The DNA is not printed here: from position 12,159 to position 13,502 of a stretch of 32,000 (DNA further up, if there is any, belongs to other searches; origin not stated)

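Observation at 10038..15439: Translationally coupled TonB receptor, O-methyltransferase-like enzyme and ThiY/NMT1-type ABC importer: candidate new B12-linked uptake/modification system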

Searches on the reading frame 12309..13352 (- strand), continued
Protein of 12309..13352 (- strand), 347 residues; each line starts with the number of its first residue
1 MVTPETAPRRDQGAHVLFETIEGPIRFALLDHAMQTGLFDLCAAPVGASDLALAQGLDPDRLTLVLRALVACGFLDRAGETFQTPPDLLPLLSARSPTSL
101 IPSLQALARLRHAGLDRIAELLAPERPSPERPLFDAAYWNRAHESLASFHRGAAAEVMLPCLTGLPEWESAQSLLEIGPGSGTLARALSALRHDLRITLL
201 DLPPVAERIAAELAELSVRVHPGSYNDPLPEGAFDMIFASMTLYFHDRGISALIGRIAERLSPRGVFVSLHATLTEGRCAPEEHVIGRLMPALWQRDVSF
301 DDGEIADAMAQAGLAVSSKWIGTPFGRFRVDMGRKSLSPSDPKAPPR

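Call 55: search_protein_families(library=ncbifam, proteins=[L020:6595-7794:+, L027:6524-7702:+, L030:6505-7722:+, L022:11160-12143:+, L030:5272-6252:+, L009:5546-6544:-, L014:7467-8693:-], max_evalue=0.001)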
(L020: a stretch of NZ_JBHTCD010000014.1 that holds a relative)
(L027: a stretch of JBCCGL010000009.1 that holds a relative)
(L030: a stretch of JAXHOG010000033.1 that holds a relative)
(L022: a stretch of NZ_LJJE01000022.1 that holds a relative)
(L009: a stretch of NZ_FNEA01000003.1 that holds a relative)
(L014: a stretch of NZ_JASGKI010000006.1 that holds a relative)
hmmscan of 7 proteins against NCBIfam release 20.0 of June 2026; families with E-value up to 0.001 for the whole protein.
L020:6595-7794:+ (399 aa): 22 families
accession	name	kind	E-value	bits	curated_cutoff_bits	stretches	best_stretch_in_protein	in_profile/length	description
NF012174.0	tet_MFS_A_B_C_D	equivalog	3.8e-14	52.3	475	1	20-350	7-335/382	Tet(A)/Tet(B)/Tet(C) family tetracycline efflux MFS transporter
NF012192.0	tet_MFS_G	exception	8.8e-12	44.7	800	1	13-207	2-185/391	tetracycline efflux MFS transporter Tet(G)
NF012193.0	tet_MFS_A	exception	1.1e-11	44.4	840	1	20-230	9-212/394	tetracycline efflux MFS transporter Tet(A)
NF012191.0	tet_MFS_C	exception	1.3e-10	40.8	850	1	21-215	11-198/396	tetracycline efflux MFS transporter Tet(C)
TIGR00880.1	2_A_01_02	superfamily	3.1e-10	40.3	131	1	53-203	1-140/141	multidrug resistance protein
NF012188.1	tet_MFS_Y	exception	1e-09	37.9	820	1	21-322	9-313/391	tetracycline efflux MFS transporter Tet(Y)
NF045488.1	tet_MFS_62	exception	1.2e-09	37.8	775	1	20-242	7-219/385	tetracycline efflux MFS transporter Tet(62)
NF012190.1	tet_MFS_B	exception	4.1e-09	35.9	850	1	26-185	14-164/400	tetracycline efflux MFS transporter Tet(B)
NF012177.1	tet_MFS_42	exception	1.7e-08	34.1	850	1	36-203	23-176/411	tetracycline efflux MFS transporter Tet(42)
NF053757.1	BclibactTpBcbE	equivalog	1.7e-08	33.8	600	1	29-203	16-184/394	bacillibactin exporter BcbE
NF012207.0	tet_MFS_H_J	exception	1.7e-07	30.6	700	1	21-184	9-163/392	Tet(H)/Tet(J) family tetracycline efflux MFS transporter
NF012195.0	tet_MFS_H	exception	3.4e-07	29.7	840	1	20-184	8-163/392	tetracycline efflux MFS transporter Tet(H)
NF012187.0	tet_MFS_E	exception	3.5e-07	29.7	820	1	21-174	9-152/405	tetracycline efflux MFS transporter Tet(E)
NF012194.0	tet_MFS_J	exception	7.3e-07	28.4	870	1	22-181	10-159/398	tetracycline efflux MFS transporter Tet(J)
NF045684.1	tet_MFS_65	exception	1e-06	28.2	800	1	26-350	7-328/383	tetracycline efflux MFS transporter Tet(65)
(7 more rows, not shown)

L027:6524-7702:+ (392 aa): 26 families (the best 25 are shown)
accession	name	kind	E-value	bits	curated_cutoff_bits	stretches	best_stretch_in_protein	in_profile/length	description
NF012174.0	tet_MFS_A_B_C_D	equivalog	6.6e-21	74.6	475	1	39-343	40-336/382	Tet(A)/Tet(B)/Tet(C) family tetracycline efflux MFS transporter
TIGR00880.1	2_A_01_02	superfamily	7.1e-15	55.4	131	2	43-192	2-140/141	multidrug resistance protein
NF053757.1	BclibactTpBcbE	equivalog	1e-12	47.7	600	1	19-388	17-389/394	bacillibactin exporter BcbE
NF012191.0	tet_MFS_C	exception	1.1e-12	47.7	850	1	18-342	19-338/396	tetracycline efflux MFS transporter Tet(C)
NF012190.1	tet_MFS_B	exception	5.9e-12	45.3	850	1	40-185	42-174/400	tetracycline efflux MFS transporter Tet(B)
NF012177.1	tet_MFS_42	exception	1.3e-11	44.4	850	1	42-381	39-378/411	tetracycline efflux MFS transporter Tet(42)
NF012207.0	tet_MFS_H_J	exception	2.2e-11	43.4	700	1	40-342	42-337/392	Tet(H)/Tet(J) family tetracycline efflux MFS transporter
NF012193.0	tet_MFS_A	exception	4e-10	39.2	840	1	26-342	26-337/394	tetracycline efflux MFS transporter Tet(A)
NF012188.1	tet_MFS_Y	exception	6.4e-10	38.6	820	1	41-204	43-193/391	tetracycline efflux MFS transporter Tet(Y)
NF045488.1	tet_MFS_62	exception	1e-09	38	775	1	42-342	43-335/385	tetracycline efflux MFS transporter Tet(62)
NF012195.0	tet_MFS_H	exception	4.3e-09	35.9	840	1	38-385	40-378/392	tetracycline efflux MFS transporter Tet(H)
TIGR00711.1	efflux_EmrB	subfamily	5.4e-09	35.3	230.2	0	33-81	285-333/485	DHA2 family efflux MFS transporter permease subunit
NF045684.1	tet_MFS_65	exception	9.2e-09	34.9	800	1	40-357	36-343/383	tetracycline efflux MFS transporter Tet(65)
NF012192.0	tet_MFS_G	exception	1.8e-08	33.8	800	1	40-196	42-185/391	tetracycline efflux MFS transporter Tet(G)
TIGR00895.1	2A0115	subfamily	1.9e-08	33.6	418.55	1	11-194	24-196/398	aromatic acid/H+ symport family MFS transporter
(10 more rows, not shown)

L030:6505-7722:+ (405 aa): 19 families
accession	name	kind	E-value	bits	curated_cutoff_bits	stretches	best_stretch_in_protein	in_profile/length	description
NF012174.0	tet_MFS_A_B_C_D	equivalog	4.3e-13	48.9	475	1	18-352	4-336/382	Tet(A)/Tet(B)/Tet(C) family tetracycline efflux MFS transporter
NF012190.1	tet_MFS_B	exception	1.2e-12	47.5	850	1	25-196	12-172/400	tetracycline efflux MFS transporter Tet(B)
TIGR00880.1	2_A_01_02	superfamily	4.5e-12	46.3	131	1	54-205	1-141/141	multidrug resistance protein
NF012177.1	tet_MFS_42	exception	9.6e-11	41.6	850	1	54-223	39-193/411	tetracycline efflux MFS transporter Tet(42)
NF053757.1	BclibactTpBcbE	equivalog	2.3e-10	39.9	600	1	29-395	15-386/394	bacillibactin exporter BcbE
NF040856.1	FexB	exception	1.6e-08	33.8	950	1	290-392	80-184/469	chloramphenicol/florfenicol efflux MFS transporter FexB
NF012193.0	tet_MFS_A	exception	6e-08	32.1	840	1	15-190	3-168/394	tetracycline efflux MFS transporter Tet(A)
TIGR00895.1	2A0115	subfamily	2.2e-07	30.2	418.55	1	19-223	20-215/398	aromatic acid/H+ symport family MFS transporter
NF011571.1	PRK14995.1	subfamily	3.1e-07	29.5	701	1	289-398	71-182/493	SmvA family efflux MFS transporter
NF045684.1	tet_MFS_65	exception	3.3e-07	29.8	800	1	27-198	7-168/383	tetracycline efflux MFS transporter Tet(65)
NF045486.1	tet_MFS_30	exception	2.2e-06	27.2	730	1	18-206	5-183/392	tetracycline efflux MFS transporter Tet(30)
NF012188.1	tet_MFS_Y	exception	3e-06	26.5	820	1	18-340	5-324/391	tetracycline efflux MFS transporter Tet(Y)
NF012191.0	tet_MFS_C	exception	7.7e-06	25.1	850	1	18-393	7-377/396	tetracycline efflux MFS transporter Tet(C)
NF045488.1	tet_MFS_62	exception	3.5e-05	23.1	775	1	18-243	4-223/385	tetracycline efflux MFS transporter Tet(62)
NF012187.0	tet_MFS_E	exception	4.8e-05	22.6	820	1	23-190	10-168/405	tetracycline efflux MFS transporter Tet(E)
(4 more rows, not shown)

L022:11160-12143:+ (327 aa): 17 families
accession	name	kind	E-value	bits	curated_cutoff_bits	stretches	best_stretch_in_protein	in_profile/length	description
NF012174.0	tet_MFS_A_B_C_D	equivalog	2.9e-14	52.7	475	1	60-273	108-335/382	Tet(A)/Tet(B)/Tet(C) family tetracycline efflux MFS transporter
NF045486.1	tet_MFS_30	exception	8.3e-11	41.7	730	1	61-150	114-203/392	tetracycline efflux MFS transporter Tet(30)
NF012188.1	tet_MFS_Y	exception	1.9e-09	37.1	820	1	61-162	114-215/391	tetracycline efflux MFS transporter Tet(Y)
NF012177.1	tet_MFS_42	exception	7.5e-09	35.3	850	2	196-308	51-162/411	tetracycline efflux MFS transporter Tet(42)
TIGR00880.1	2_A_01_02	superfamily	1.4e-08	35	131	1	215-314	32-131/141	multidrug resistance protein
NF045488.1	tet_MFS_62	exception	8.6e-08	31.7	775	1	61-289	113-351/385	tetracycline efflux MFS transporter Tet(62)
NF012190.1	tet_MFS_B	exception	1.6e-07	30.7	850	1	55-299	104-362/400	tetracycline efflux MFS transporter Tet(B)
NF012191.0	tet_MFS_C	exception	6.7e-07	28.6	850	0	185-309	45-170/396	tetracycline efflux MFS transporter Tet(C)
NF012186.0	tet_MFS_D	exception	9.6e-07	28.1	775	1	60-294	113-355/394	tetracycline efflux MFS transporter Tet(D)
NF053757.1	BclibactTpBcbE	equivalog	1.7e-06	27.2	600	1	212-306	281-375/394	bacillibactin exporter BcbE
NF012187.0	tet_MFS_E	exception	1.2e-05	24.6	820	0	55-108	104-161/405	tetracycline efflux MFS transporter Tet(E)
NF012194.0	tet_MFS_J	exception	5.2e-05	22.3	870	0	187-311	50-170/398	tetracycline efflux MFS transporter Tet(J)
NF012207.0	tet_MFS_H_J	exception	5.5e-05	22.4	700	1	52-313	101-381/392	Tet(H)/Tet(J) family tetracycline efflux MFS transporter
NF011571.1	PRK14995.1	subfamily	5.5e-05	22.1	701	1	200-304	60-165/493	SmvA family efflux MFS transporter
NF047396.1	MFS_flip_LtaA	equivalog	8.5e-05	21.7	450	1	198-313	264-381/394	lipoteichoic acid biosynthesis MFS flippase LtaA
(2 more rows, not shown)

L030:5272-6252:+ (326 aa): 36 families (the best 25 are shown)
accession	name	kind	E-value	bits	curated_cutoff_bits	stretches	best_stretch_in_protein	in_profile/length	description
NF047455.1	TF_Staph_AryK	equivalog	1.4e-19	69.9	850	1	94-325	31-257/759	transcriptional regulator AryK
NF006902.0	PRK09393.1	equivalog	4.4e-19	68.8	425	1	222-325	217-320/327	transcriptional regulator FtrA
NF010028.0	PRK13503.1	equivalog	3.2e-17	62.8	288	1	219-325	165-271/278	HTH-type transcriptional activator RhaS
NF007860.0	PRK10572.1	equivalog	6.5e-17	61.3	208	1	216-325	174-283/292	arabinose operon transcriptional regulator AraC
NF007243.0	PRK09685.1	equivalog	2.5e-16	59.9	199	1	86-325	75-300/303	transcriptional regulator FeaR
NF052371.1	TransRegGbdRPseu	equivalog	6e-14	51.9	480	1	223-325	223-325/365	choline metabolism transcriptional regulator GbdR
NF007584.0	PRK10219.1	equivalog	5.6e-13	49.2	174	1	227-325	7-105/107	superoxide response transcriptional regulator SoxS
TIGR04094.1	adjacent_YSIRK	equivalog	7e-13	48.3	200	1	215-324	275-383/383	YSIRK-targeted surface antigen transcriptional regulator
NF012144.2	ramA_TF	equivalog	9.7e-13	48.5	180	1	227-325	7-105/108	RamA family antibiotic efflux transcriptional regulator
NF049968.1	QhpR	equivalog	2.4e-12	46.6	250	1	226-324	186-284/284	AraC-like transcriptional regulator QhpR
NF010025.2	PRK13500.1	equivalog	2.5e-12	47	525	1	223-325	174-276/282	HTH-type transcriptional activator RhaR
NF011733.0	PRK15186.1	equivalog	4.2e-12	46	403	1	170-323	126-278/291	AraC family transcriptional regulator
NF047788.1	TransRegPocR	equivalog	4.6e-12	45.8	500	1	216-325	180-289/296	transcriptional regulator PocR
NF040475.1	chlor_reg_RclR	equivalog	4.8e-12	45.8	400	1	227-325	179-277/284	reactive chlorine-specific transcriptional regulator RclR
NF012228.1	RobA_TF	equivalog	8.3e-12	45.2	380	1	228-325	6-103/286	MDR efflux pump AcrAB transcriptional activator RobA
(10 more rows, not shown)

L009:5546-6544:- (332 aa): 19 families
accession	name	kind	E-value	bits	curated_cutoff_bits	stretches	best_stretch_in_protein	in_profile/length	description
TIGR02782.1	TrbB_P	equivalog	3.3e-132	440.4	304.55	1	13-314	1-302/303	P-type conjugative transfer ATPase TrbB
NF010407.0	PRK13833.1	subfamily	1.7e-98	330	499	1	11-313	7-308/323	conjugal transfer protein TrbB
NF010469.0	PRK13894.1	subfamily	4.2e-92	308.9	508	1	4-315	5-317/320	conjugal transfer ATPase TrbB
TIGR02788.1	VirB11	equivalog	7.5e-52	176.3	249.95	2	139-299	134-304/308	P-type DNA transfer ATPase VirB11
TIGR03819.1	heli_sec_ATPase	hypoth_equivalog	4.1e-50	170.9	373.15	1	19-299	49-336/340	TadA family conjugal transfer-associated ATPase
NF010475.0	PRK13900.1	equivalog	3.6e-45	154.5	389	2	140-286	151-302/333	type IV secretion system ATPase VirB11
NF010425.0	PRK13851.1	equivalog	8.5e-30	103.8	461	2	141-271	154-288/344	type IV secretion system protein VirB11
NF058587.1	archaellum_moto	equivalog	2.6e-21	75.9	550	1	71-279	196-405/527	archaellum flagellar ATPase motor FlaI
NF053672.1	bindosome_BasE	exception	1.3e-14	53.8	1000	1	107-269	227-394/512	bindosome assembly system ATPase subunit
NF041000.1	ATPase_ComGA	equivalog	1.3e-13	50.6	300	1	134-268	112-247/267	competence type IV pilus ATPase ComGA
NF007755.0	PRK10436.1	equivalog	7.2e-12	44.7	617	1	137-286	206-349/465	type II secretion system protein GspE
TIGR01420.1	pilT_fam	subfamily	1.1e-11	44.6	319.1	1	144-290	117-264/343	PilT/PilU family type 4a pilus ATPase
TIGR02533.1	type_II_gspE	equivalog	2.4e-11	43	630.25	1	143-269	237-362/486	type II secretion system ATPase GspE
TIGR02538.1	type_IV_pilB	equivalog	3.8e-10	39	675.65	1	151-286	318-446/564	type IV-A pilus assembly ATPase PilB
NF053534.1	T4PilAsmATPsTfpB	equivalog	6.8e-10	38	850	1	126-267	313-453/584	type IV pilus assembly ATPase TfpB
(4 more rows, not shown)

L014:7467-8693:- (408 aa): 0 families

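Call 69: search_protein_families(library=pfam, proteins=[L030:3221-3604:+, L030:3604-3996:+, L030:3963-4712:+, L030:4777-5226:+, L030:2300-3103:-, L030:11005-12060:-, L030:12063-13142:+, L030:1479-2333:+], max_evalue=0.001)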
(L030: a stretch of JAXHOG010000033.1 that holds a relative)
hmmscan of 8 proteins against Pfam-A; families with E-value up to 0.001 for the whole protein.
L030:3221-3604:+ (127 aa): 0 families

L030:3604-3996:+ (130 aa): 0 families

L030:3963-4712:+ (249 aa): 1 family
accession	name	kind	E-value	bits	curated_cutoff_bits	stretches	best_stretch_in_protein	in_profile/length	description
PF04072.20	LCM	-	5.5e-10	39.9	22.3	1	13-168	7-183/187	Leucine carboxyl methyltransferase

L030:4777-5226:+ (149 aa): 0 families

L030:2300-3103:- (267 aa): 2 families
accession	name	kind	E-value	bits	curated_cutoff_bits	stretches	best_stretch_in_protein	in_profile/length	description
PF05598.16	DUF772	-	6.6e-25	87.4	23.1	1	83-153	1-70/74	Transposase domain (DUF772)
PF01609.27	DDE_Tnp_1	-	0.00029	21.1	23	1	171-247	4-64/200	Transposase DDE domain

L030:11005-12060:- (351 aa): 3 families
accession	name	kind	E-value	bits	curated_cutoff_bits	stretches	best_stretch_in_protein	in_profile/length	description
PF13546.12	DDE_5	-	4e-16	59.8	27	1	3-198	12-213/272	DDE superfamily endonuclease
PF01609.27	DDE_Tnp_1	-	3.8e-10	40.3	23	1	143-309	58-195/200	Transposase DDE domain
PF04693.18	DDE_Tnp_2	-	2.1e-07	30.9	20.2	1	117-313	141-313/327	Archaeal putative transposase ISC1217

L030:12063-13142:+ (359 aa): 7 families
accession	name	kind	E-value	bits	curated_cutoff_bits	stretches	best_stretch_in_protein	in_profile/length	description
PF13358.12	DDE_3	-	1.5e-35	122.6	28.6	1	186-327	2-145/146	DDE superfamily endonuclease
PF13592.12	HTH_33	-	1.9e-22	79.1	25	1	112-171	1-60/60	Winged helix-turn helix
PF13565.12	HTH_32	-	4e-12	47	33.7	1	61-140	1-71/73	Homeodomain-like domain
PF13518.12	HTH_28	-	5.4e-12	46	25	1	35-82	2-49/52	Helix-turn-helix domain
PF13384.12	HTH_23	-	5.8e-08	32.8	24.6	1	32-77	4-49/50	Homeodomain-like domain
PF13551.12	HTH_29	-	9.7e-08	32.4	28.1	1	35-95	1-64/64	Winged helix-turn helix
PF06056.18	Terminase_5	-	2.1e-06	28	20.3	1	47-89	15-57/58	Putative ATPase subunit of terminase (gpP-like)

L030:1479-2333:+ (284 aa): 1 family
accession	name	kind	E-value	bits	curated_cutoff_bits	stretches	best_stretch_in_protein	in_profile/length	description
PF05721.19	PhyH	-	4.1e-07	30.9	22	1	37-230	1-201/213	Phytanoyl-CoA dioxygenase (PhyH)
